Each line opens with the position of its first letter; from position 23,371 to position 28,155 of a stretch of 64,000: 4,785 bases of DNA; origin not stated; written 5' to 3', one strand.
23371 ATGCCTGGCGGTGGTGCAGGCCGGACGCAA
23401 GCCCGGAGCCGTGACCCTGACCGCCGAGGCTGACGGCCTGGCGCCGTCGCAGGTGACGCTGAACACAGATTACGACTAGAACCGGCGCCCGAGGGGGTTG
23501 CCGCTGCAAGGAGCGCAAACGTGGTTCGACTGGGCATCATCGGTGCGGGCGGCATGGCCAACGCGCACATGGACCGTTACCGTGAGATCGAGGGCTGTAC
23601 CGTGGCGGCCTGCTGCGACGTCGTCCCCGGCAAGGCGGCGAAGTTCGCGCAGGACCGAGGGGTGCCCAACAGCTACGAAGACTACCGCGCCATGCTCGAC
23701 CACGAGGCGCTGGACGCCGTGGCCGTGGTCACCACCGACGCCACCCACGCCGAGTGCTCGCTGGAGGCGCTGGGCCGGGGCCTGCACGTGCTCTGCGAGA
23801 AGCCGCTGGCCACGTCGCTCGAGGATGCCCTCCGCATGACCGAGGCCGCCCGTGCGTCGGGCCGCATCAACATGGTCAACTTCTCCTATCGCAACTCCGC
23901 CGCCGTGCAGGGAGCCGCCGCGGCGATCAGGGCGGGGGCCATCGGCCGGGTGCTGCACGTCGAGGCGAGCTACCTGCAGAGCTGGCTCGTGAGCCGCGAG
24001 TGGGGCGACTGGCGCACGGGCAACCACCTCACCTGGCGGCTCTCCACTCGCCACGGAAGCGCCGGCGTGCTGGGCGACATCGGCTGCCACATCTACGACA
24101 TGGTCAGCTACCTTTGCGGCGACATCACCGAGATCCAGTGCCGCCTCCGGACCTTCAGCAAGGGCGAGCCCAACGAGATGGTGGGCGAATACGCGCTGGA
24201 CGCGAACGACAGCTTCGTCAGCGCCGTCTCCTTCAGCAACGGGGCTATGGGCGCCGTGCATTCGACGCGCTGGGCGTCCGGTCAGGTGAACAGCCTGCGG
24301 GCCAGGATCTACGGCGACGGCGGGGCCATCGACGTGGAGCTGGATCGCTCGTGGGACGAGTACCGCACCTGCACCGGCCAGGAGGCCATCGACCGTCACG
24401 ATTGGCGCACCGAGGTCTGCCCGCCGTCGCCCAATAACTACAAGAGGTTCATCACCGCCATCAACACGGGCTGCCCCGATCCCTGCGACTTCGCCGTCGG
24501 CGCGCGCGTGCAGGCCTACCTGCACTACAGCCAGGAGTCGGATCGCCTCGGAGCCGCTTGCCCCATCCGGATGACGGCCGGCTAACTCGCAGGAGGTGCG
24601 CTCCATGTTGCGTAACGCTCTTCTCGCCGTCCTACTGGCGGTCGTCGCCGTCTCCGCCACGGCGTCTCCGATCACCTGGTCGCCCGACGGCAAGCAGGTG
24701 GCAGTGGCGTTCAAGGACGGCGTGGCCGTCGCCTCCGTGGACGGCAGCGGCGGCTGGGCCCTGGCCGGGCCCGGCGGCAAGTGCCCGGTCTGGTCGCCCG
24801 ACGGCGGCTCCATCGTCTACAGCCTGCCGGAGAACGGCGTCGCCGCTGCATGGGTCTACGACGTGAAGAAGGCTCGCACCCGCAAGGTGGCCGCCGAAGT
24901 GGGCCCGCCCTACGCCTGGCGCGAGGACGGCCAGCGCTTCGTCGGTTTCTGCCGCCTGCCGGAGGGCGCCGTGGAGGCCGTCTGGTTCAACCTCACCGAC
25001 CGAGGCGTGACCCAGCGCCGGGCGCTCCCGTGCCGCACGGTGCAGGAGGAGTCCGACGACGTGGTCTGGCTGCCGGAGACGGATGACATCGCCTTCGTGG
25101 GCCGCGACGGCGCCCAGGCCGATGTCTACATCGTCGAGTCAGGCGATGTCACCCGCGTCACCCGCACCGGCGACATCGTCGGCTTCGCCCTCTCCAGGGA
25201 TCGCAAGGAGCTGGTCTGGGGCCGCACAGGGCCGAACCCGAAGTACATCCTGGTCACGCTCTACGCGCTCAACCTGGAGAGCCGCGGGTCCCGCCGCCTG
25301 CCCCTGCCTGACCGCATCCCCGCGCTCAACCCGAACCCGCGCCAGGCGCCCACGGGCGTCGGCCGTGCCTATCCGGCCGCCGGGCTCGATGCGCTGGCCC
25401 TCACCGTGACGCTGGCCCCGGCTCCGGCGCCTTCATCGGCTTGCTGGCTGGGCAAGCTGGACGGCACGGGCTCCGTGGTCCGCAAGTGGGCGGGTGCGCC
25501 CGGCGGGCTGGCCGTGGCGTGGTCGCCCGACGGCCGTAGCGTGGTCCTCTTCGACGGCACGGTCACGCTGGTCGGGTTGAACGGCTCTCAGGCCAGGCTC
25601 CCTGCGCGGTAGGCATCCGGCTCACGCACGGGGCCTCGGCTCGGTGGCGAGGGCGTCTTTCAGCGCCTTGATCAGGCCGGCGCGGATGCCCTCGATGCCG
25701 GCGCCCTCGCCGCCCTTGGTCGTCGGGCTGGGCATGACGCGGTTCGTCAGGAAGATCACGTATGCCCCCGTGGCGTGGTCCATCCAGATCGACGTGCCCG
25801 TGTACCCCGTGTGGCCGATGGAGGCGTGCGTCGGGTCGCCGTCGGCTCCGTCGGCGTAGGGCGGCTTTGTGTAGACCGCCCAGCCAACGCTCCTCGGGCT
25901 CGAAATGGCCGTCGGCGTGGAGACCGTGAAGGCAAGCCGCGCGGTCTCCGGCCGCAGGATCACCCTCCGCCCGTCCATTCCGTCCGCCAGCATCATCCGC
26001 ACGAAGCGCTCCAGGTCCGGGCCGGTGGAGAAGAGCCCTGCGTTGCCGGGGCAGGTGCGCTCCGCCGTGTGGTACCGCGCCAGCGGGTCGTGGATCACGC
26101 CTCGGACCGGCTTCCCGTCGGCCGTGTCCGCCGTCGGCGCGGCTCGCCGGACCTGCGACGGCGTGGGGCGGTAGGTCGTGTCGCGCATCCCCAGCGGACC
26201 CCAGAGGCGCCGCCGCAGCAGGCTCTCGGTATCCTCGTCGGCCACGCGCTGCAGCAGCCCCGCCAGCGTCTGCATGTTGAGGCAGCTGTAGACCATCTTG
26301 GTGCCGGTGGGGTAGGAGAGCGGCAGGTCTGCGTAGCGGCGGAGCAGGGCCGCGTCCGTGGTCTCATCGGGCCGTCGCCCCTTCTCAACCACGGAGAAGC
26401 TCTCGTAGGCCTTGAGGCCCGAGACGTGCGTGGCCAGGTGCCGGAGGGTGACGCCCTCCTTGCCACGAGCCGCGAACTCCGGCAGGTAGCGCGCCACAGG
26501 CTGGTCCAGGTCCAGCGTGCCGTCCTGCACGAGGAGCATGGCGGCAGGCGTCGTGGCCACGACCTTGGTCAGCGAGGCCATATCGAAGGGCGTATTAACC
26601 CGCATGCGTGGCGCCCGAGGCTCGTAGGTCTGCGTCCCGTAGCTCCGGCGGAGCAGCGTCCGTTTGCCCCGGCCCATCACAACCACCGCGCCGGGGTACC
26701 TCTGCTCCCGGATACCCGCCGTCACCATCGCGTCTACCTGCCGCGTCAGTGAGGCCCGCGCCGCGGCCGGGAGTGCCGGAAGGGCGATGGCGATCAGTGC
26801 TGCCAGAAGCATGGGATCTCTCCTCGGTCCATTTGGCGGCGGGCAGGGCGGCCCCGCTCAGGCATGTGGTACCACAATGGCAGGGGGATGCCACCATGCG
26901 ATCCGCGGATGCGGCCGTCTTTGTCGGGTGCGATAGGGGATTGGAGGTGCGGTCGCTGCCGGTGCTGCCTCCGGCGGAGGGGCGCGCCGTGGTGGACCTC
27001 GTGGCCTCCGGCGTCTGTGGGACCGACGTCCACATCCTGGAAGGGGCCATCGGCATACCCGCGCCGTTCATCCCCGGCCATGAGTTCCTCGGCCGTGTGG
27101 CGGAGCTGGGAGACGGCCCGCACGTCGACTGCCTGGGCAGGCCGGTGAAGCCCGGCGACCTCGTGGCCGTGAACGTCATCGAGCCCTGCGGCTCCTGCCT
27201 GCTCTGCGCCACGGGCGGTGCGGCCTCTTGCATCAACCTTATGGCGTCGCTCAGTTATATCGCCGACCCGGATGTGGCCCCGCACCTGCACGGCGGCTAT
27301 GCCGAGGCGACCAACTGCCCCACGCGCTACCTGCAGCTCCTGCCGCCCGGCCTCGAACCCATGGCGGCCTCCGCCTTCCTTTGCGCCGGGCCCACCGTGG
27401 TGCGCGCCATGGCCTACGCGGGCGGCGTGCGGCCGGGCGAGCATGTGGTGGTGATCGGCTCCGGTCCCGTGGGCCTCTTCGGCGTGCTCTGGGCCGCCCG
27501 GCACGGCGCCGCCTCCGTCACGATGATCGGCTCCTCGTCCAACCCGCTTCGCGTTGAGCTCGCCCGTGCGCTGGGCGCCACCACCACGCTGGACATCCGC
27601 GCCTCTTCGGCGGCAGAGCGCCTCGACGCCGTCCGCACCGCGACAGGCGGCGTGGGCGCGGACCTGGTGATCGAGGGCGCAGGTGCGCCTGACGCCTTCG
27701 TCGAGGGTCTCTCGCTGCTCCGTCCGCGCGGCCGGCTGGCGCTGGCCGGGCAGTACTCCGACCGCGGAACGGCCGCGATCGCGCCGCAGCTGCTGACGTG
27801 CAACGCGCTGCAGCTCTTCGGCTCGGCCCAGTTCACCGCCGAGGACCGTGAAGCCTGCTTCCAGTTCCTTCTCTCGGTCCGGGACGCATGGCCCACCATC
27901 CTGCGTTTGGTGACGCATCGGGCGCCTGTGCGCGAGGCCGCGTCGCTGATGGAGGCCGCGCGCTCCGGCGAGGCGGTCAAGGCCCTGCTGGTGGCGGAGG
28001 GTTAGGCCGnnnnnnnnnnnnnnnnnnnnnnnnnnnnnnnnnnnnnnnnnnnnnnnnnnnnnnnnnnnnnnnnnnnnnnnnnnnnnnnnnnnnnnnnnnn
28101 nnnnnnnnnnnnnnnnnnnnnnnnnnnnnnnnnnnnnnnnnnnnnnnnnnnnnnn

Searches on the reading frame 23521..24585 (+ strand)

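Call 89: search_protein_families(library=pfam, proteins=[window:23521-24585:+], max_evalue=0.00001)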
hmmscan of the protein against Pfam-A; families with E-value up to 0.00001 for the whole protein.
window:23521-24585:+ (354 aa): 3 families
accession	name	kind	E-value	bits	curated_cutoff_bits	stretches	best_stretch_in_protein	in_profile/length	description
PF01408.29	GFO_IDH_MocA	-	3.2e-26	92.8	24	1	3-121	2-120/120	Oxidoreductase family, NAD-binding Rossmann fold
PF22725.1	GFO_IDH_MocA_C3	-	1.4e-23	83.6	27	1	130-270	2-123/124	GFO/IDH/MocA C-terminal domain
PF02894.22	GFO_IDH_MocA_C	-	5.6e-17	62.7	22.9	1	135-344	3-213/218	Oxidoreductase family, C-terminal alpha/beta domain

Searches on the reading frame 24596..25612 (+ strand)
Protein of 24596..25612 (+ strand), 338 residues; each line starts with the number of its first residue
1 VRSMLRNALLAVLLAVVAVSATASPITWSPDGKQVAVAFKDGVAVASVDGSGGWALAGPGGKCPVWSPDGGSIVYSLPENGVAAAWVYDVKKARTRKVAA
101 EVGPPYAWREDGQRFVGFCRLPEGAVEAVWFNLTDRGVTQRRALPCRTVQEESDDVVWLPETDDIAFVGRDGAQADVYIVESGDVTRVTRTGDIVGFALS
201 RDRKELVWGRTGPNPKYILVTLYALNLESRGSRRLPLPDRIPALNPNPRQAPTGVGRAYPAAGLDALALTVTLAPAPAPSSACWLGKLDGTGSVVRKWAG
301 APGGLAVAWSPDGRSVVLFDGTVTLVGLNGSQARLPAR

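Call 89: search_protein_families(library=pfam, proteins=[window:24596-25612:+], max_evalue=0.00001)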
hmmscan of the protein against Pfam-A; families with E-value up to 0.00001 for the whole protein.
window:24596-25612:+ (338 aa): 2 families
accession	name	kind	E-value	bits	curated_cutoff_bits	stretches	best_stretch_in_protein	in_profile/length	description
PF07676.18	PD40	-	8e-09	35.7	20.9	0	59-76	8-26/38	WD40-like Beta Propeller Repeat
PF24797.1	Beta-prop_WDR35_TULP_N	-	4.9e-06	26.3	80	0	25-99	120-194/332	WDR35/TULP4 N-terminal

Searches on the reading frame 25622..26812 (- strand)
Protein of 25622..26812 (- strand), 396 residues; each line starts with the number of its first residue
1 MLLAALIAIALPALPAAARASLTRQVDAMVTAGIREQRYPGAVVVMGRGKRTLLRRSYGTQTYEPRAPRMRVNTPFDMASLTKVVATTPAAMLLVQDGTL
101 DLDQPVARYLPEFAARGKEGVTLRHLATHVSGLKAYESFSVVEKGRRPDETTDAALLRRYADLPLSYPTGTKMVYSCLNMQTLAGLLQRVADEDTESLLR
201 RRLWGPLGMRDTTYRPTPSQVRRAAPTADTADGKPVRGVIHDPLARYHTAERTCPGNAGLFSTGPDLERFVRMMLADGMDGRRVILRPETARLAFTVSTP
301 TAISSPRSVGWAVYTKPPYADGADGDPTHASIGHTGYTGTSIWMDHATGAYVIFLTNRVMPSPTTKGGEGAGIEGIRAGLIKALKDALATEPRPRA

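Call 89: search_protein_families(library=pfam, proteins=[window:25622-26812:-], max_evalue=0.00001)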
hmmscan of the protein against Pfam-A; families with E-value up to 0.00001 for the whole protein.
window:25622-26812:- (396 aa): 1 family
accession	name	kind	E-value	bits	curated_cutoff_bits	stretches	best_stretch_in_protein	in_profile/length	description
PF00144.29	Beta-lactamase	-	1e-62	212.7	27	1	26-361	1-313/329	Beta-lactamase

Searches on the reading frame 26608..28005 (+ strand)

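Call 89: search_protein_families(library=pfam, proteins=[window:26608-28005:+], max_evalue=0.00001)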
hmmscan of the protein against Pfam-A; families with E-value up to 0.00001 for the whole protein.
window:26608-28005:+ (465 aa): 3 families
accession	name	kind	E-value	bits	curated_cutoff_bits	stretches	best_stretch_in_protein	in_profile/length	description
PF08240.17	ADH_N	-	8e-19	68.3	23.5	1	124-246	2-103/104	Alcohol dehydrogenase GroES-like domain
PF00107.32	ADH_zinc_N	-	3.7e-18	66.2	31.8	1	287-420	1-126/129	Zinc-binding dehydrogenase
PF16912.11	Glu_dehyd_C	-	3.1e-11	43.6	34.9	1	278-449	32-199/211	Glucose dehydrogenase C-terminus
